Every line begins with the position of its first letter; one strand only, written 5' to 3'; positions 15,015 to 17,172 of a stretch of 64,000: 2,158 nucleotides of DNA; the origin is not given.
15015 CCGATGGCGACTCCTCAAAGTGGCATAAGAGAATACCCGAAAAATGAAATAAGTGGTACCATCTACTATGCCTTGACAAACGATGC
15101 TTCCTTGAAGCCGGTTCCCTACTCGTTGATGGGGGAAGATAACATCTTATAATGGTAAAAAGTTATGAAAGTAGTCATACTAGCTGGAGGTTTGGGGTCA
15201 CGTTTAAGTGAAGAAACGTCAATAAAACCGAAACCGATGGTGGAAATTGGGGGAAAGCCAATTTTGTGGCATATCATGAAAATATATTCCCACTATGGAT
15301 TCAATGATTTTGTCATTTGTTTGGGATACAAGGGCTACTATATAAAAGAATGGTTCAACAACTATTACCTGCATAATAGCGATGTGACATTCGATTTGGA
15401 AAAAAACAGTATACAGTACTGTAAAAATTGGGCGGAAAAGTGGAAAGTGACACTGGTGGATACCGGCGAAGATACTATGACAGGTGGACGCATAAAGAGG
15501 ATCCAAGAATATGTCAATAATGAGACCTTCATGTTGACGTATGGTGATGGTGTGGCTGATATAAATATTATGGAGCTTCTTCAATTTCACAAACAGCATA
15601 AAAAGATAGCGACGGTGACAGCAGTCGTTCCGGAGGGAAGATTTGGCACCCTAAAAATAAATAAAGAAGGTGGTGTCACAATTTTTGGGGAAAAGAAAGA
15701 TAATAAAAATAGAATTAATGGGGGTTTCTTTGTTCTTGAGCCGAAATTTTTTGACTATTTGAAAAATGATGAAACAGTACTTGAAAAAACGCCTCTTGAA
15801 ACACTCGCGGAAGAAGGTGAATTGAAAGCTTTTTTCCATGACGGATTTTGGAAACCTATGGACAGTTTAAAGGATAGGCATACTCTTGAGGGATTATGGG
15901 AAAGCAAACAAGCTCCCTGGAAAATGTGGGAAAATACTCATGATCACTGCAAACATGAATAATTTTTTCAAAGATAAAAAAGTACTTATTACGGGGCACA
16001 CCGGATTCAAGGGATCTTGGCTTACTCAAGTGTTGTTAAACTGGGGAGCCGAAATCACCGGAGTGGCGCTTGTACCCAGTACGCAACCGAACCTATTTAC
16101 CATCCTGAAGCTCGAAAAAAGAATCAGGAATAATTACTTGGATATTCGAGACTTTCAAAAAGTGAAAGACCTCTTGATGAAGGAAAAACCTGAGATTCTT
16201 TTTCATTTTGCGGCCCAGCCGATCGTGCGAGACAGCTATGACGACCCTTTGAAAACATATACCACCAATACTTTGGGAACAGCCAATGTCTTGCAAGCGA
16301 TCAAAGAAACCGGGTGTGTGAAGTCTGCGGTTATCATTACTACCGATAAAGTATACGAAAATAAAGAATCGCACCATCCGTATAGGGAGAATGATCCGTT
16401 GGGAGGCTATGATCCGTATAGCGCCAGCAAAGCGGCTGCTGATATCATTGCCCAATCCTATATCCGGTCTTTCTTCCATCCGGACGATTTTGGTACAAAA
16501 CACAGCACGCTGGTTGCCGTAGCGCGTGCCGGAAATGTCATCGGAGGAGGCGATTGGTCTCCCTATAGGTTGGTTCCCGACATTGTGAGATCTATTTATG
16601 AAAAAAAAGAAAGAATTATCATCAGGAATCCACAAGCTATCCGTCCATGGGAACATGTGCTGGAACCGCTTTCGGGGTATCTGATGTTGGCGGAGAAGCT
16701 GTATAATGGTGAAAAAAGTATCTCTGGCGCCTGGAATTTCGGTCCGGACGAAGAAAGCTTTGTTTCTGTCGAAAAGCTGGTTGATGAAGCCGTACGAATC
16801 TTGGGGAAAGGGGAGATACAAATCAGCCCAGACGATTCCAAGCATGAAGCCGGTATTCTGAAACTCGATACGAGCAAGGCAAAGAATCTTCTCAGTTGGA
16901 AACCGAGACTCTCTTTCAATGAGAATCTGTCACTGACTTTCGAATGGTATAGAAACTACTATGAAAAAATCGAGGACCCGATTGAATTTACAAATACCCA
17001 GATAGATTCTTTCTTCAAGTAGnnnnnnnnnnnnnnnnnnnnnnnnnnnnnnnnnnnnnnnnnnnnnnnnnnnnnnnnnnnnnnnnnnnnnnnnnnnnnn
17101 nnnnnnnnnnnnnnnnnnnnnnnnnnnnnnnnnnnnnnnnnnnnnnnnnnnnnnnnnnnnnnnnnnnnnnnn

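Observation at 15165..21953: rfbF-rfbG-rfbH followed by a TPP enzyme and a reductase: candidate branched-chain 3,6-dideoxyhexose (yersiniose-like) pathway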

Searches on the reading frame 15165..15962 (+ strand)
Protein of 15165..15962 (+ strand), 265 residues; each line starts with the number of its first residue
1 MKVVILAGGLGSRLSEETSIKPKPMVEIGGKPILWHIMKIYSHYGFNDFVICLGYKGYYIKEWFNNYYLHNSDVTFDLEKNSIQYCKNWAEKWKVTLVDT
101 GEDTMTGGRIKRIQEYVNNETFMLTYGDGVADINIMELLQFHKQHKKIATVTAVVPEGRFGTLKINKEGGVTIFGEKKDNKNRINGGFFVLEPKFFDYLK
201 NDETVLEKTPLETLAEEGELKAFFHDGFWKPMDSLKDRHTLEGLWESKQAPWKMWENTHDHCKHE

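Call 3: search_protein_families(library=pfam, proteins=[window:15165-15962:+])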
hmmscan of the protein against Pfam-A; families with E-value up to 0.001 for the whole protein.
window:15165-15962:+ (265 aa): 2 families
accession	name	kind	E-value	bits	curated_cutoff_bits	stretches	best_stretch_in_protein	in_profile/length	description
PF00483.29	NTP_transferase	-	2.3e-18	67.1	21.2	1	2-205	1-201/245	Nucleotidyl transferase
PF12804.13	NTP_transf_3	-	5.2e-08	33.7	27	1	3-57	1-50/160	MobA-like NTP transferase domain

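Call 4: search_protein_families(library=ncbifam, proteins=[window:15165-15962:+])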
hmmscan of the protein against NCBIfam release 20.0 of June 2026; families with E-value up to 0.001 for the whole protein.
window:15165-15962:+ (265 aa): 27 families (the best 25 are shown)
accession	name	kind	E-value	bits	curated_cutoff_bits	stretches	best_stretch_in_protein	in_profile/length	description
TIGR02623.1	G1P_cyt_trans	equivalog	1e-122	408.5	300.25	1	1-255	1-255/255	glucose-1-phosphate cytidylyltransferase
TIGR03992.1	Arch_glmU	subfamily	3.7e-25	88.6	292.1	2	1-76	1-76/393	bifunctional sugar-1-phosphate nucleotidylyltransferase/acetyltransferase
NF049965.1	GlMnHpPGnyltfHddC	equivalog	5.4e-22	78.5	300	2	1-84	1-83/221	D-glycero-D-manno-heptose 1-phosphate guanosyltransferase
NF052502.1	man1P_GTase_Rv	exception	4.1e-20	71.9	440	1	2-234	2-219/352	mannose-1-phosphate guanylyltransferase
NF041313.1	UDPGP_AglF_Halo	equivalog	2.3e-19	69.8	400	2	1-68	1-68/234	UTP--glucose-1-phosphate uridylyltransferase AglF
NF041173.1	Sug_nt_acttase_Thmprot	equivalog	4.8e-17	62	600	1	1-201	1-178/405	bifunctional sugar-1-phosphate nucleotidylyltransferase/acetyltransferase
NF045761.1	NAMPUrTaseMurU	equivalog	3.9e-16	59.6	250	1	1-231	1-213/226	N-acetylmuramate alpha-1-phosphate uridylyltransferase MurU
NF041135.1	IPPtranDIPPsyn_Thcocales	equivalog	7.3e-13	48.3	580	1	1-56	1-52/419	bifunctional L-myo-inositol-1-phosphate cytidylyltransferase/CDP-L-myo-inositol myo-inositolphosphotransferase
TIGR02091.1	glgC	equivalog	6.5e-11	41.9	424.9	1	3-230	3-244/364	glucose-1-phosphate adenylyltransferase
TIGR01099.1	galU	equivalog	3.1e-10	40.1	326.8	1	1-155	2-156/261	UTP--glucose-1-phosphate uridylyltransferase GalU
NF003670.0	PRK05293.1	equivalog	3.1e-10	39.5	470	1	4-247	8-254/382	glucose-1-phosphate adenylyltransferase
TIGR01208.1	rmlA_long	equivalog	4.2e-10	39.1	320.25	1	2-198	1-181/353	glucose-1-phosphate thymidylyltransferase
TIGR01173.1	glmU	equivalog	7.7e-10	38.2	366.85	1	1-194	1-175/452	bifunctional UDP-N-acetylglucosamine diphosphorylase/glucosamine-1-phosphate N-acetyltransferase GlmU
NF001947.0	PRK00725.1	subfamily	1.2e-08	34.1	470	1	3-185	19-200/426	glucose-1-phosphate adenylyltransferase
NF010934.1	PRK14354.1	equivalog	4.6e-06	25.4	450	0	3-65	2-61/447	bifunctional UDP-N-acetylglucosamine diphosphorylase/glucosamine-1-phosphate N-acetyltransferase GlmU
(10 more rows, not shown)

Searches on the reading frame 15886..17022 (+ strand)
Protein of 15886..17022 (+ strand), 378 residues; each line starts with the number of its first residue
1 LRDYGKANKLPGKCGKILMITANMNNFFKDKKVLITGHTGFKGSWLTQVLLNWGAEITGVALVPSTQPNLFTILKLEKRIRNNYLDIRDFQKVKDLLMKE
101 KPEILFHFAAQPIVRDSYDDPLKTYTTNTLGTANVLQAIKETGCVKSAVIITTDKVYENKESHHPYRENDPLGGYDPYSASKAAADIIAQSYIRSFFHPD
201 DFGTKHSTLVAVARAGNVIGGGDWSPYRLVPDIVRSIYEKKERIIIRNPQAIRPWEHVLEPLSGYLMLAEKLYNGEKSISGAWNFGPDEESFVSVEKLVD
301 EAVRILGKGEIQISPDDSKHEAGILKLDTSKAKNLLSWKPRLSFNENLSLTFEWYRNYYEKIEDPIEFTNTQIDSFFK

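Call 3: search_protein_families(library=pfam, proteins=[window:15886-17022:+])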
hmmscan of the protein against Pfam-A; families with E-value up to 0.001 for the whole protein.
window:15886-17022:+ (378 aa): 6 families
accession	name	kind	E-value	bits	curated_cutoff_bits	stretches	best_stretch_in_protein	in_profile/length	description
PF16363.11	GDP_Man_Dehyd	-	1.4e-39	136.9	27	1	34-348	1-329/332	GDP-mannose 4,6 dehydratase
PF01370.27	Epimerase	-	2.8e-34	119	20.9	1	33-277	1-233/240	NAD dependent epimerase/dehydratase family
PF02719.21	Polysacc_synt_2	-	2.7e-12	46.9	20.2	1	33-158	1-133/293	Polysaccharide biosynthesis protein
PF04321.23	RmlD_sub_bind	-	2.2e-09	37.2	27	1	32-185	2-132/287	RmlD substrate binding domain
PF01073.25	3Beta_HSD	-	2.6e-05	23.8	22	1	34-185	1-153/280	3-beta hydroxysteroid dehydrogenase/isomerase family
PF07993.18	NAD_binding_4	-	4.3e-05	23.2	20.1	0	100-193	87-192/258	Male sterility protein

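Call 4: search_protein_families(library=ncbifam, proteins=[window:15886-17022:+])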
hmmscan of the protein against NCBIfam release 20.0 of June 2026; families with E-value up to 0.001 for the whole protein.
window:15886-17022:+ (378 aa): 19 families
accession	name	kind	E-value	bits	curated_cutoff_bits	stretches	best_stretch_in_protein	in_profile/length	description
TIGR02622.1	CDP_4_6_dhtase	equivalog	1.9e-139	464.7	278.45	1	27-376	1-351/352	CDP-glucose 4,6-dehydratase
TIGR01181.1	dTDP_gluc_dehyt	equivalog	9.6e-34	116.9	365.1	1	32-358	1-314/321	dTDP-glucose 4,6-dehydratase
TIGR04180.1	EDH_00030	hypoth_equivalog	2.3e-30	105.7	475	1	33-342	1-296/297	NAD-dependent 4,6-dehydratase LegB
TIGR01179.1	galE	equivalog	6.9e-27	94.1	262.3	1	32-358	1-328/332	UDP-glucose 4-epimerase GalE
TIGR01472.1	gmd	equivalog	2.6e-18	66.4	415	1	31-347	1-330/342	GDP-mannose 4,6-dehydratase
NF007582.0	PRK10217.1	equivalog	9e-17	61.2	698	1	31-356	2-332/355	dTDP-glucose 4,6-dehydratase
NF007490.0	PRK10084.1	subfamily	8.3e-15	54.6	649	1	32-361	2-340/361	dTDP-glucose 4,6-dehydratase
NF007956.0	PRK10675.1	subfamily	1.8e-12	47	394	1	32-355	2-329/338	UDP-glucose 4-epimerase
TIGR01214.1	rmlD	equivalog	3.8e-12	45.9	224.05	1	32-193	1-139/285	dTDP-4-dehydrorhamnose reductase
TIGR03466.1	HpnA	hypoth_equivalog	6.1e-09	35.2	367.65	1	32-192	2-155/327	hopanoid-associated sugar epimerase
NF042423.1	oxyalk_red_Shew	equivalog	4.6e-08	32.5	580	1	31-186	9-153/331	2-alkyl-3-oxoalkanoate reductase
NF043036.1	ErythonDh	equivalog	1.6e-07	30.9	325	1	32-196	2-167/321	D-erythronate dehydrogenase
NF011728.1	PRK15181.1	equivalog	3.3e-07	29.7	760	1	30-196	15-183/348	Vi polysaccharide biosynthesis UDP-N-acetylglucosaminuronic acid C-4 epimerase TviC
TIGR03589.1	PseB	equivalog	8e-07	28.3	407.75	1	28-157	2-129/324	UDP-N-acetylglucosamine 4,6-dehydratase (inverting)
TIGR04130.1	FnlA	equivalog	9.8e-06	24.7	730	1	28-156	2-127/337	UDP-N-acetylglucosamine 4,6-dehydratase/5-epimerase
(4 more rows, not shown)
